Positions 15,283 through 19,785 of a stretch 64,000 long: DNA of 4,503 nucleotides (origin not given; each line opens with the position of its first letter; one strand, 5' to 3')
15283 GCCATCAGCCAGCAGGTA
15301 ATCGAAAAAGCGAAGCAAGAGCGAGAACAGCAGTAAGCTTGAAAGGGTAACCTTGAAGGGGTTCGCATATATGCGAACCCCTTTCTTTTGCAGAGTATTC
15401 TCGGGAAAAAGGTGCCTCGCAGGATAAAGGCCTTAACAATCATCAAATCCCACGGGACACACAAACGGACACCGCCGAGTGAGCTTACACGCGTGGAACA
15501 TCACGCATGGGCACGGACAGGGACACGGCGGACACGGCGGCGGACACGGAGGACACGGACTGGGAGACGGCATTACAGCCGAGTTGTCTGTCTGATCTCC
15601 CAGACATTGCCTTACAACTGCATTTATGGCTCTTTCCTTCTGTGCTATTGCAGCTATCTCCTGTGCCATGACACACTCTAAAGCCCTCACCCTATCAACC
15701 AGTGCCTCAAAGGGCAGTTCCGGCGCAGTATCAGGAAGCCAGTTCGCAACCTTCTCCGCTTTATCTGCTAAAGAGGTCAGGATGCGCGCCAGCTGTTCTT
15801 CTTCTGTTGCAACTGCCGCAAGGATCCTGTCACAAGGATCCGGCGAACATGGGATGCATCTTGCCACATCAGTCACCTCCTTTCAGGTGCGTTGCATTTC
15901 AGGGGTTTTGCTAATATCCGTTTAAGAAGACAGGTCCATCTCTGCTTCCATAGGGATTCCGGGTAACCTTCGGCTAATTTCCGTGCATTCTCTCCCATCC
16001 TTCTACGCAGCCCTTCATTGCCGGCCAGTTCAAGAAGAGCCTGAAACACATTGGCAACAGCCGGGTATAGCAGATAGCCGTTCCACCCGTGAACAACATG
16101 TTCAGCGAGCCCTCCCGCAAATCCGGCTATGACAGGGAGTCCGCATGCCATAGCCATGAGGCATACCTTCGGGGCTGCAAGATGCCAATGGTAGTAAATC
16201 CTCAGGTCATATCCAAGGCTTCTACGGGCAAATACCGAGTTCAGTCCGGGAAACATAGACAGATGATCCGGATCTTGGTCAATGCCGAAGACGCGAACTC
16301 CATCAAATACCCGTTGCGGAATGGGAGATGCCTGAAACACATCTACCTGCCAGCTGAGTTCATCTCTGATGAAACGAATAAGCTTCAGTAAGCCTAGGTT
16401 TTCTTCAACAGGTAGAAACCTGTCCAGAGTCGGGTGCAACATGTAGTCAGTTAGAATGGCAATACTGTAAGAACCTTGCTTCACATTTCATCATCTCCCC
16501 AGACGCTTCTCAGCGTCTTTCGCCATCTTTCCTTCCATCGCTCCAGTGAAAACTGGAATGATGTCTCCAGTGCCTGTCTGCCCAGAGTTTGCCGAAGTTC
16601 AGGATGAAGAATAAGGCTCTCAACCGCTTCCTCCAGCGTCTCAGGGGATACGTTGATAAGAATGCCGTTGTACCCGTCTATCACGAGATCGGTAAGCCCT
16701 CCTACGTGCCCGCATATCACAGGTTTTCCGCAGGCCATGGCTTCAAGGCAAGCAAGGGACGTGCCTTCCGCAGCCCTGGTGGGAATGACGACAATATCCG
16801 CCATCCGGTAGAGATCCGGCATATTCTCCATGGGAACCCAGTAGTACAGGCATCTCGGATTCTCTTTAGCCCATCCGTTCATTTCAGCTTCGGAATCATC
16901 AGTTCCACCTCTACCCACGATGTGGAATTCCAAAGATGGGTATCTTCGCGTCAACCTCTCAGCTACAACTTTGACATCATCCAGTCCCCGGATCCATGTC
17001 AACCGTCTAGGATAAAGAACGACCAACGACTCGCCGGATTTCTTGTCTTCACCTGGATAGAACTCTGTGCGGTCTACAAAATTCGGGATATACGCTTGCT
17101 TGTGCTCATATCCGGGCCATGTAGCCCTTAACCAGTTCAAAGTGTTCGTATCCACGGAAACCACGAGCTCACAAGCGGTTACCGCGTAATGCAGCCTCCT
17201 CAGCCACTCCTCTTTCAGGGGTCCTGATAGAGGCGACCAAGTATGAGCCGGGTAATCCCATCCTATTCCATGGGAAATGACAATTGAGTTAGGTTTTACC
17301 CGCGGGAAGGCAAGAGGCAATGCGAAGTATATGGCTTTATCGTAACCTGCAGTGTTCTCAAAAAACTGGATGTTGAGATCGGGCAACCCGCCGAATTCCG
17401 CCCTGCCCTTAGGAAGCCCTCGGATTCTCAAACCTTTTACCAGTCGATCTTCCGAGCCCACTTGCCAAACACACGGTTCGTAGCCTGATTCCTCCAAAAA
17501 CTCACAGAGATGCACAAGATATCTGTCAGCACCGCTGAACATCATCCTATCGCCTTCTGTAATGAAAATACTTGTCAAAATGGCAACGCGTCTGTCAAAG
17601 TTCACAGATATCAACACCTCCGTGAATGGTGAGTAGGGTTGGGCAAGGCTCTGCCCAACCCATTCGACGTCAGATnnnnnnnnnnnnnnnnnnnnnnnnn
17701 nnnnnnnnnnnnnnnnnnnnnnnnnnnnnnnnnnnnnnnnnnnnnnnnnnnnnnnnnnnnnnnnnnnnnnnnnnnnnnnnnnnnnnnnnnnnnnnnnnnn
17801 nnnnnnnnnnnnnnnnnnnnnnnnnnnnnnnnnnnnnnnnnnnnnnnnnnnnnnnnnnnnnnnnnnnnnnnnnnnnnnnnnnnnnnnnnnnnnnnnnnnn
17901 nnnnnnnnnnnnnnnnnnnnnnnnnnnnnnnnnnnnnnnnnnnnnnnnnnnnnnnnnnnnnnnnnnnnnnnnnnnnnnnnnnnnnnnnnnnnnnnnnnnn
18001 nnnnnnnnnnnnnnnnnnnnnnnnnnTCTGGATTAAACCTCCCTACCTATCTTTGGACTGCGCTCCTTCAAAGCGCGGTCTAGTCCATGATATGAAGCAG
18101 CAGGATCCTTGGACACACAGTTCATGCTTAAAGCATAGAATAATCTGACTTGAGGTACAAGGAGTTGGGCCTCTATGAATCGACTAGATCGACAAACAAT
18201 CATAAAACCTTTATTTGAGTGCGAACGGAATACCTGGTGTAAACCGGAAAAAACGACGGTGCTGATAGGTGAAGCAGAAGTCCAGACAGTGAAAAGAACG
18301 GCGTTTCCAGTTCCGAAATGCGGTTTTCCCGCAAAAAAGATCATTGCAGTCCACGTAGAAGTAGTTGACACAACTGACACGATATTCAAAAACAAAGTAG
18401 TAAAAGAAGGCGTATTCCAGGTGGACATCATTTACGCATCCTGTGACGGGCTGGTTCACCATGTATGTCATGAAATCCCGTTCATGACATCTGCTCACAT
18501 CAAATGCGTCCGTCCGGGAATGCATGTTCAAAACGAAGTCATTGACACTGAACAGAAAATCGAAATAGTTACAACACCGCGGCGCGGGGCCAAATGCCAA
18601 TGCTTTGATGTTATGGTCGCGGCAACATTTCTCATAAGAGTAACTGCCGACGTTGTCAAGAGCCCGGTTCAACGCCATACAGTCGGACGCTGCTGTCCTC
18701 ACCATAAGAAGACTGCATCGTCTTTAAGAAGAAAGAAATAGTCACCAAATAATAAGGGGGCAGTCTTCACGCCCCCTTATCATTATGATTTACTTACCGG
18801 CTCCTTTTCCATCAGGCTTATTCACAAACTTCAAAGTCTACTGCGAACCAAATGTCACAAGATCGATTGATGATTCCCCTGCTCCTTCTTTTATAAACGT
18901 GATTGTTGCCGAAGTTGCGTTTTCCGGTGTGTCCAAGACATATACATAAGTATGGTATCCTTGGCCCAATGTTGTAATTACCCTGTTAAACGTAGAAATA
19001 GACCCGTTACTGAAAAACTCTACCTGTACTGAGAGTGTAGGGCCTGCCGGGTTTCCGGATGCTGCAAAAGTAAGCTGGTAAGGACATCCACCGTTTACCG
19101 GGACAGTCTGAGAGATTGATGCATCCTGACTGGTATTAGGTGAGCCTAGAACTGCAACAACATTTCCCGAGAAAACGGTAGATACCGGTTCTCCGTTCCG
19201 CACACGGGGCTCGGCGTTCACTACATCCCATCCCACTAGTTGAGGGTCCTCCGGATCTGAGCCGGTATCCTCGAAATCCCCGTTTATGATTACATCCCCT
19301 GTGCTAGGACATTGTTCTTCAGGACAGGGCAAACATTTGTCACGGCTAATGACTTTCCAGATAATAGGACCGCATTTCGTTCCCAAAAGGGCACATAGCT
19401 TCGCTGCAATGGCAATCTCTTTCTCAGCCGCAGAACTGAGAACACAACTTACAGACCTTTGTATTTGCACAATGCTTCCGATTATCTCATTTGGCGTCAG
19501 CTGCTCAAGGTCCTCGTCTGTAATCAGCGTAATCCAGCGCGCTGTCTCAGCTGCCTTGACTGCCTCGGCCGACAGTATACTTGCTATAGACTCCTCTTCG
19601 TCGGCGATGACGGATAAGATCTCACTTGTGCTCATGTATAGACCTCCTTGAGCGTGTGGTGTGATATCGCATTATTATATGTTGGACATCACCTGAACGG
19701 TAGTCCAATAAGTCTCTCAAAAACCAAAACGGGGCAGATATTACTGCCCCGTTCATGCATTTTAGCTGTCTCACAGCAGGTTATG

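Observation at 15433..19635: Three-paralogue family with a shared N-terminal helical module and unrelated C-termini, co-operonic with two glycosyltransferases: candidate spore-surface glycoprotein system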

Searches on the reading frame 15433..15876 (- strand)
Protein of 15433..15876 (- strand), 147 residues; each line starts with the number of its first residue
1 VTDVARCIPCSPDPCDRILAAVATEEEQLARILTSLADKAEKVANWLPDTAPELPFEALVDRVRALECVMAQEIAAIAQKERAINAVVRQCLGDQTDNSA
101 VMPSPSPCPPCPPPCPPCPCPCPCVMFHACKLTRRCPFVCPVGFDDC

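Call 3: search_protein_families(library=pfam, proteins=[window:15433-15876:-], max_evalue=1)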
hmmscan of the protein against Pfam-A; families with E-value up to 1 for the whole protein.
window:15433-15876:- (147 aa): 3 families
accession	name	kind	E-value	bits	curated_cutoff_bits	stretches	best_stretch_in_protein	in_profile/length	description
PF23921.1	DUF7260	-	0.011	15.6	27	1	15-90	128-203/242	Domain of unknown function (DUF7260)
PF04523.18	Herpes_U30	-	0.1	11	25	1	38-95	708-756/907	Herpes virus tegument protein U30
PF11696.13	DUF3292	-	0.18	10.6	25.7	1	21-85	280-341/648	Protein of unknown function (DUF3292)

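Call 4: search_protein_families(library=ncbifam, proteins=[window:15433-15876:-], max_evalue=1)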
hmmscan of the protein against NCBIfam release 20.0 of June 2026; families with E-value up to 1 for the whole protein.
window:15433-15876:- (147 aa): 3 families
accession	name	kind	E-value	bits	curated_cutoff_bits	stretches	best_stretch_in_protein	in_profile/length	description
NF040983.1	BimA_second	exception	0.04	12.8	600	1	90-124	78-112/381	trimeric autotransporter actin-nucleating factor BimA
TIGR00438.1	rrmJ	equivalog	0.12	11.9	300.15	1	23-97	81-153/188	23S rRNA (uridine(2552)-2'-O)-methyltransferase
NF045796.1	DsrK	equivalog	0.68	8.5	400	0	126-146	116-136/453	sulfate reduction electron transfer complex DsrMKJOP subunit DsrK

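Call 77: search_protein_families(library=phrogs, proteins=[window:15433-15867:-], max_evalue=0.01)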
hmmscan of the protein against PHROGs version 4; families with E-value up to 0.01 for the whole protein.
window:15433-15867:- (144 aa): 0 families

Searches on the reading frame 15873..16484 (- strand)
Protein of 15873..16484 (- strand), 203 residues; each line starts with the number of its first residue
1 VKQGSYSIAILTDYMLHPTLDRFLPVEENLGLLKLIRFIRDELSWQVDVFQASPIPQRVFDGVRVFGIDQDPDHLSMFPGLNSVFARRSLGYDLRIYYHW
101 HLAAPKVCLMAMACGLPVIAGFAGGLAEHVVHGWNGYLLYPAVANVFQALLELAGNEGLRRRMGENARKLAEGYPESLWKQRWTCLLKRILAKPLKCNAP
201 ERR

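Call 3: search_protein_families(library=pfam, proteins=[window:15873-16484:-], max_evalue=1)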
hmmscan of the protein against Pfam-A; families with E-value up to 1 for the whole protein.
window:15873-16484:- (203 aa): 3 families
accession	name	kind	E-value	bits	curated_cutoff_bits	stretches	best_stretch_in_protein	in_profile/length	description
PF00534.26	Glycos_transf_1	-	2.4e-09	37.4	26.4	1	107-169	108-171/172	Glycosyl transferases group 1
PF13692.12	Glyco_trans_1_4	-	6e-07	30.2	27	1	105-154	90-140/142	Glycosyl transferases group 1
PF13524.12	Glyco_trans_1_2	-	0.054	13.9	25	1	109-172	68-130/144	Glycosyl transferase-like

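Call 4: search_protein_families(library=ncbifam, proteins=[window:15873-16484:-], max_evalue=1)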
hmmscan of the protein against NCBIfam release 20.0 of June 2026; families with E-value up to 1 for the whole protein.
window:15873-16484:- (203 aa): 14 families
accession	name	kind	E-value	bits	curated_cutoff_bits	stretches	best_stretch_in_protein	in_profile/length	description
TIGR03088.1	stp2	hypoth_equivalog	5.6e-09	35.5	409.05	1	105-172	286-354/374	TIGR03088 family PEP-CTERM/XrtA system glycosyltransferase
NF041876.1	EPS_EpsE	equivalog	2.9e-08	33.4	400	1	100-170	304-375/389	exopolysaccharide biosynthesis GT4 family glycosyltransferase EpsE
TIGR03999.1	thiol_BshA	equivalog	1.5e-07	30.7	273.7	1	107-182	288-365/375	N-acetyl-alpha-D-glucosaminyl L-malate synthase BshA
TIGR02149.1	glgA_Coryne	subfamily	1.3e-06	27.8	302.4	1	107-171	299-370/391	glycogen synthase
TIGR03449.1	mycothiol_MshA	equivalog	1.4e-06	27.5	462.5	1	107-174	319-387/406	D-inositol-3-phosphate glycosyltransferase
NF053787.1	GlcN_PG_synth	equivalog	4.3e-05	22.5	480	1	107-173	277-341/361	N-acetylglucosaminyl phosphatidylglycerol synthase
NF038229.1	Glyco4_Geo_Pelo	equivalog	6.5e-05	22.1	400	1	109-171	255-316/338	GPMC system family 4 glycosyltransferase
TIGR02470.1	sucr_synth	equivalog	0.0041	15.3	810.4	1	108-144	660-696/784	sucrose synthase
NF012034.0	PRK15490.1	equivalog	0.02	13.3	813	1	96-143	477-524/578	Vi polysaccharide biosynthesis glycosyltransferase TviE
TIGR02472.1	sucr_P_syn_N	equivalog_domain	0.022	13.6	576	1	109-155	358-404/439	sucrose-phosphate synthase, putative, glycosyltransferase domain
NF012028.0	PRK15484.1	subfamily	0.029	13.4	618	1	107-149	293-336/380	lipopolysaccharide N-acetylglucosaminyltransferase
NF011726.0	PRK15179.1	equivalog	0.035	12.4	733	1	105-169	605-676/694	Vi polysaccharide biosynthesis protein TviE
TIGR04063.1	stp3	hypoth_equivalog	0.049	12.5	442.05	1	102-172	305-376/397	TIGR04063 family PEP-CTERM/XrtA system glycosyltransferase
NF041139.1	TreT_Thcocales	equivalog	0.22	10.3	775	1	111-169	333-390/412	trehalose synthase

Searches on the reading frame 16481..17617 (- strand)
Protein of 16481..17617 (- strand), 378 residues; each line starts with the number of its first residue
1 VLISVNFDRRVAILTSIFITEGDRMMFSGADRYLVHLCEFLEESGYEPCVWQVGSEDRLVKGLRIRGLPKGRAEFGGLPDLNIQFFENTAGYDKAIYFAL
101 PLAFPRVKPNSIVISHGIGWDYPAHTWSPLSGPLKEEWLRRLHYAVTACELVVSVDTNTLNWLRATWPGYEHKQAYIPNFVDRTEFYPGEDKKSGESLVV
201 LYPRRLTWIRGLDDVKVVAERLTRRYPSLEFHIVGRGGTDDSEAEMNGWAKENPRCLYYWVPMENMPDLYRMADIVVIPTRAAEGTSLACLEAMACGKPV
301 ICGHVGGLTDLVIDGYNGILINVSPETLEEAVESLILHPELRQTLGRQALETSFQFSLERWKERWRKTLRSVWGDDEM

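Call 3: search_protein_families(library=pfam, proteins=[window:16481-17617:-], max_evalue=1)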
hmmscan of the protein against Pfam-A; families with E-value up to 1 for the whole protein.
window:16481-17617:- (378 aa): 6 families
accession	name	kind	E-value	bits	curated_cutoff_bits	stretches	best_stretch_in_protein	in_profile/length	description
PF00534.26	Glycos_transf_1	-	2.8e-27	95.8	26.4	1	191-349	9-169/172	Glycosyl transferases group 1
PF13692.12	Glyco_trans_1_4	-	2.2e-22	80.3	27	1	199-336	3-140/142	Glycosyl transferases group 1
PF13524.12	Glyco_trans_1_2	-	4.4e-12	46.6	25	1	220-354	7-130/144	Glycosyl transferase-like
PF13439.12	Glyco_transf_4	-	1.2e-05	25.8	28.5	1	28-183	2-168/170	Glycosyltransferase Family 4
PF20706.3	GT4-conflict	-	7.6e-05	22.3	26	1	208-315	210-323/385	Family 4 Glycosyltransferase in conflict systems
PF04101.22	Glyco_tran_28_C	-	0.14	12.6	22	1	221-301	24-95/166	Glycosyltransferase family 28 C-terminal domain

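Call 4: search_protein_families(library=ncbifam, proteins=[window:16481-17617:-], max_evalue=1)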
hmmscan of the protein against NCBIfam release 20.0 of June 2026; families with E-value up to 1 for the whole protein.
window:16481-17617:- (378 aa): 40 families (the best 25 are shown)
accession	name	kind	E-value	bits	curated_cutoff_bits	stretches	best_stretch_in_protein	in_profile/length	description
NF038229.1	Glyco4_Geo_Pelo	equivalog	4.4e-22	78.6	400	1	137-370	98-334/338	GPMC system family 4 glycosyltransferase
TIGR03088.1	stp2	hypoth_equivalog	6.6e-20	71.5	409.05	1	135-365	125-366/374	TIGR03088 family PEP-CTERM/XrtA system glycosyltransferase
TIGR03449.1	mycothiol_MshA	equivalog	6e-16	58.3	462.5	1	261-362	292-393/406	D-inositol-3-phosphate glycosyltransferase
NF041876.1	EPS_EpsE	equivalog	8.7e-15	54.8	400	1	192-352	209-378/389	exopolysaccharide biosynthesis GT4 family glycosyltransferase EpsE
TIGR03999.1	thiol_BshA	equivalog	4.6e-14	52.1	273.7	1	143-367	139-368/375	N-acetyl-alpha-D-glucosaminyl L-malate synthase BshA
NF047881.1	glyco_SdgB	exception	3.2e-12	45.9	800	1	219-370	343-494/496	serine-aspartate repeat adhesin O-glycosyltransferase SdgB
NF012028.0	PRK15484.1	subfamily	2.7e-11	43.2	618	1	261-362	265-368/380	lipopolysaccharide N-acetylglucosaminyltransferase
TIGR04063.1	stp3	hypoth_equivalog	1e-10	41.1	442.05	1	210-350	226-372/397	TIGR04063 family PEP-CTERM/XrtA system glycosyltransferase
NF041139.1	TreT_Thcocales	equivalog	9.5e-10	37.8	775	1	271-370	311-410/412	trehalose synthase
TIGR04157.1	glyco_rSAM_CFB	subfamily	1.1e-09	37.8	400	1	146-334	167-361/406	TIGR04157 family glycosyltransferase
TIGR02149.1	glgA_Coryne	subfamily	1.3e-09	37.7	302.4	1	261-354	272-371/391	glycogen synthase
TIGR04047.1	MSMEG_0565_glyc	hypoth_equivalog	6e-09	35.5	259.85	1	261-356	265-358/373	MSMEG_0565 family glycosyltransferase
NF047880.1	glyco_SdgA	exception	8.9e-09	34.4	800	1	218-368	336-486/488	serine-aspartate repeat adhesin O-glycosyltransferase SdgA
NF041010.1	glycosy_Agl16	equivalog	1.2e-08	34.3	575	1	275-359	255-338/352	glycosylation protein Agl16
NF047684.1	TeichurnBiosyTuaC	equivalog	1.7e-07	30.5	550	1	199-343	221-359/391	teichuronic acid biosynthesis protein TuaC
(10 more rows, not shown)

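Call 77: search_protein_families(library=phrogs, proteins=[window:16481-17605:-], max_evalue=0.01)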
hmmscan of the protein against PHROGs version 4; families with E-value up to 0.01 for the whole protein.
window:16481-17605:- (374 aa): 2 families
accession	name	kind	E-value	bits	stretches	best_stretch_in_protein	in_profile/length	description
phrog_2170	-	moron, auxiliary metabolic gene and host takeover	1.1e-13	52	1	137-313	120-298/374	glycosyltransferase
phrog_21308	-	other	0.0015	17.7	1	263-331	318-387/735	radical SAM domain-containing protein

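Call 80: search_solved_structures(query=window:16481-17605:-, max_evalue=1e-8)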
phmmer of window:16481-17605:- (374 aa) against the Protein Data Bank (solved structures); distinct sequences matched with E-value up to 1e-8: 12.
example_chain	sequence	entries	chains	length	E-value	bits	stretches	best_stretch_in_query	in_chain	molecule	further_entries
8dvz_A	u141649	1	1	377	3.1e-10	43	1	177-343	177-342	N, N'-diacetylbacillosaminyl-diphospho-undecaprenol alpha-1,3-N-acetylgalactosaminyltransf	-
8dqd_A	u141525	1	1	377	7.9e-10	41.6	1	177-343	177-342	N, N'-diacetylbacillosaminyl-diphospho-undecaprenol alpha-1,3-N-acetylgalactosaminyltransf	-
7ec7_A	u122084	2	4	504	1.2e-09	41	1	214-367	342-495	Glycosyl transferase, group 1 family protein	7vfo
7ec3_A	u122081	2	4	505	1.2e-09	41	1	214-367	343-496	Glycosyl transferase, group 1 family protein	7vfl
7ec1_A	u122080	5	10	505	1.2e-09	41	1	214-367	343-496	Glycosyl transferase, group 1 family protein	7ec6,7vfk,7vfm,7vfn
3c4q_A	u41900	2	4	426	1.4e-09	40.8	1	258-353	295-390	Predicted glycosyltransferases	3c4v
3c48_A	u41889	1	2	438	1.5e-09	40.7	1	258-353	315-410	Predicted glycosyltransferases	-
7qnt_AAA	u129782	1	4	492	2.4e-09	40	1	169-363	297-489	TarM(Se)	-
7qd7_AAA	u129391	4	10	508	2.5e-09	39.9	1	169-363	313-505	TarM(Se)_G117R | TarM(Se)_G117R-4RboP | TarM(Se)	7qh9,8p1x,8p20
8dvw_A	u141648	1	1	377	2.8e-09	39.8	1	177-343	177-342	N, N'-diacetylbacillosaminyl-diphospho-undecaprenol alpha-1,3-N-acetylgalactosaminyltransf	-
6tvp_A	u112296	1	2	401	3e-09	39.7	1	132-348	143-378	Alpha-maltose-1-phosphate synthase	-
2x6q_A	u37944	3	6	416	3.5e-09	39.5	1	264-369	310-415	TREHALOSE-SYNTHASE TRET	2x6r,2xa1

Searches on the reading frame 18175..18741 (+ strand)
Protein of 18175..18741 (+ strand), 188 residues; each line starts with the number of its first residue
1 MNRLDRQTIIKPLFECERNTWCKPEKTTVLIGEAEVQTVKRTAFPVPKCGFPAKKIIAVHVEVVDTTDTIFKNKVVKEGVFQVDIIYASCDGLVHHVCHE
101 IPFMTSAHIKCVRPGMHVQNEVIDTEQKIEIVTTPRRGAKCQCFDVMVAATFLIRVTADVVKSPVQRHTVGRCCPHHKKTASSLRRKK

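Call 3: search_protein_families(library=pfam, proteins=[window:18175-18741:+], max_evalue=1)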
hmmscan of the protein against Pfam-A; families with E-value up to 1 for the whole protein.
window:18175-18741:+ (188 aa): 1 family
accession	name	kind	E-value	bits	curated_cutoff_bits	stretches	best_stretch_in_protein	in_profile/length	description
PF12673.12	SipL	-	3.8e-08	33.9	23.6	1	54-119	3-65/78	SipL, SPOCS domain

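Call 4: search_protein_families(library=ncbifam, proteins=[window:18175-18741:+], max_evalue=1)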
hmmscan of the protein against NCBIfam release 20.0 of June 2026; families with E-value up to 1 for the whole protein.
window:18175-18741:+ (188 aa): 0 families

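Call 77: search_protein_families(library=phrogs, proteins=[window:18175-18741:+], max_evalue=0.01)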
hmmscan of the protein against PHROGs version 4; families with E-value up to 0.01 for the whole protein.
window:18175-18741:+ (188 aa): 0 families

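Call 81: search_solved_structures(query=window:18175-18741:+, max_evalue=1)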
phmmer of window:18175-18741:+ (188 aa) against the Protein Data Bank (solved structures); distinct sequences matched with E-value up to 1: 3.
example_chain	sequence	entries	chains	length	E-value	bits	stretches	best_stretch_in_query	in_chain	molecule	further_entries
7uot_a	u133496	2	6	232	0.38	13.7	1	145-176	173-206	Glycoprotein G2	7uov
9mhe_a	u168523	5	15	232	0.38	13.7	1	145-176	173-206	Glycoprotein G2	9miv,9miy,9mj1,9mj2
7puy_a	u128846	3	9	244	0.42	13.6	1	147-176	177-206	Glycoprotein G2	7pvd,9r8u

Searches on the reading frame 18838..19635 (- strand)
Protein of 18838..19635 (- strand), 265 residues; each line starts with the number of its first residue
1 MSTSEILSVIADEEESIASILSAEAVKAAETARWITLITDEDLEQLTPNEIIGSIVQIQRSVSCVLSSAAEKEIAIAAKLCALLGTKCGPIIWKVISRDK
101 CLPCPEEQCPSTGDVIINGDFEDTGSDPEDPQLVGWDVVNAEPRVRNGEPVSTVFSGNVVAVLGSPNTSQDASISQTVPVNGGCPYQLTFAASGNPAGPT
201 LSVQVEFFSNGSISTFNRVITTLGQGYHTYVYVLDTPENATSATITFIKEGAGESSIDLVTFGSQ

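Call 3: search_protein_families(library=pfam, proteins=[window:18838-19635:-], max_evalue=1)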
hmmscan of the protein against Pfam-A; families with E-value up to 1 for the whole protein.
window:18838-19635:- (265 aa): 3 families
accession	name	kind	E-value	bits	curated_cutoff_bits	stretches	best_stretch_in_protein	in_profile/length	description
PF04862.18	DUF642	-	7.1e-06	26.3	27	1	169-251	63-140/157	Protein of unknown function (DUF642)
PF02018.23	CBM_4_9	-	0.019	15.8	25.9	1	114-248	2-130/136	Carbohydrate binding domain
PF09134.16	Invasin_D3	-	0.11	13.5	33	1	192-262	31-95/98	Invasin, domain 3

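Call 4: search_protein_families(library=ncbifam, proteins=[window:18838-19635:-], max_evalue=1)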
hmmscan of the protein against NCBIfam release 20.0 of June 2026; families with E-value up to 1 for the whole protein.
window:18838-19635:- (265 aa): 2 families
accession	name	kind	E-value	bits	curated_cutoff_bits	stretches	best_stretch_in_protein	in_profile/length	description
NF033675.1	NTTRR-F1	subfamily_domain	5e-06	26.7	70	1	113-212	3-89/155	NTTRR-F1 domain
TIGR04362.1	choice_anch_C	subfamily_domain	2.7e-05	24.4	120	1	115-252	2-144/157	choice-of-anchor C family protein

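Call 21: search_solved_structures(query=A3, max_evalue=10, show_alignments=2)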
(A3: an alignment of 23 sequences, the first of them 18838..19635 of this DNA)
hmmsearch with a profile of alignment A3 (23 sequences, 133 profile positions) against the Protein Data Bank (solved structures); distinct sequences matched with E-value up to 10: 4.
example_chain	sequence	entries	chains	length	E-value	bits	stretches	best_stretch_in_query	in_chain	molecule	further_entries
9ihh_A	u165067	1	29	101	0.5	13.7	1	5-84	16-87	Ex vivo spore-silk A-ENA fibers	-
6q5q_A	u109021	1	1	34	1.2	12.5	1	63-85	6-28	CC-Hex-KgEb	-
6q5s_A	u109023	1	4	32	1.4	12.2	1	63-85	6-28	apCC-Tet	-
8bcs_A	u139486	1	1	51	6.3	10.1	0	7-29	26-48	CC-HP1.0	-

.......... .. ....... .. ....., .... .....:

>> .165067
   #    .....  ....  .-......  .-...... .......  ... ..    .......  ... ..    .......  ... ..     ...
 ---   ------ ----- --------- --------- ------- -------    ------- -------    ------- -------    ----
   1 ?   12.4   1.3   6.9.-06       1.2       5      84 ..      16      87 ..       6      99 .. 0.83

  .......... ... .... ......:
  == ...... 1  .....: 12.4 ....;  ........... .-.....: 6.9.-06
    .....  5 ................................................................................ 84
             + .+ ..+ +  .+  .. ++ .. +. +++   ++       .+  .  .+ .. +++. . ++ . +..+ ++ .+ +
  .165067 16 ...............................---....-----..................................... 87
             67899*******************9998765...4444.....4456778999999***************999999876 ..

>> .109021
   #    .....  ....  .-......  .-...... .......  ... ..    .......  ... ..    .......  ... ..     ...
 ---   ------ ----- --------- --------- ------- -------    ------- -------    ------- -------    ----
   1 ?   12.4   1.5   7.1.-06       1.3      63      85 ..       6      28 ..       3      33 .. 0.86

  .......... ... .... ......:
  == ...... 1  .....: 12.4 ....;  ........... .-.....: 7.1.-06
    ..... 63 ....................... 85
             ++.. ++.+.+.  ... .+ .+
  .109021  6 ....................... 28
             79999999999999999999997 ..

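Call 34: find_homologous_proteins(query=window:18838-19635:-, max_evalue=0.001)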
Query window:18838-19635:- (265 aa): 5 proteins with E <= 0.001 among 1379 candidates.
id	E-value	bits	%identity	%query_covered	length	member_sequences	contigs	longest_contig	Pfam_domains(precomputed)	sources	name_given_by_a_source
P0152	2.0e-168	576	100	100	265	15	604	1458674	PF26595.1,PF04862.19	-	-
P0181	5.4e-124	430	74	100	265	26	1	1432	PF26595.1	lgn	-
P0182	2.0e-115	402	72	100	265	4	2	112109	PF26595.1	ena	-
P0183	1.4e-111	390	68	100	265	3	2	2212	PF26595.1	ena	-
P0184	5.8e-41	158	70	39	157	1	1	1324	-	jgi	-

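Call 77: search_protein_families(library=phrogs, proteins=[window:18838-19635:-], max_evalue=0.01)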
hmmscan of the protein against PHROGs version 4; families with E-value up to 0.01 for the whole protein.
window:18838-19635:- (265 aa): 0 families
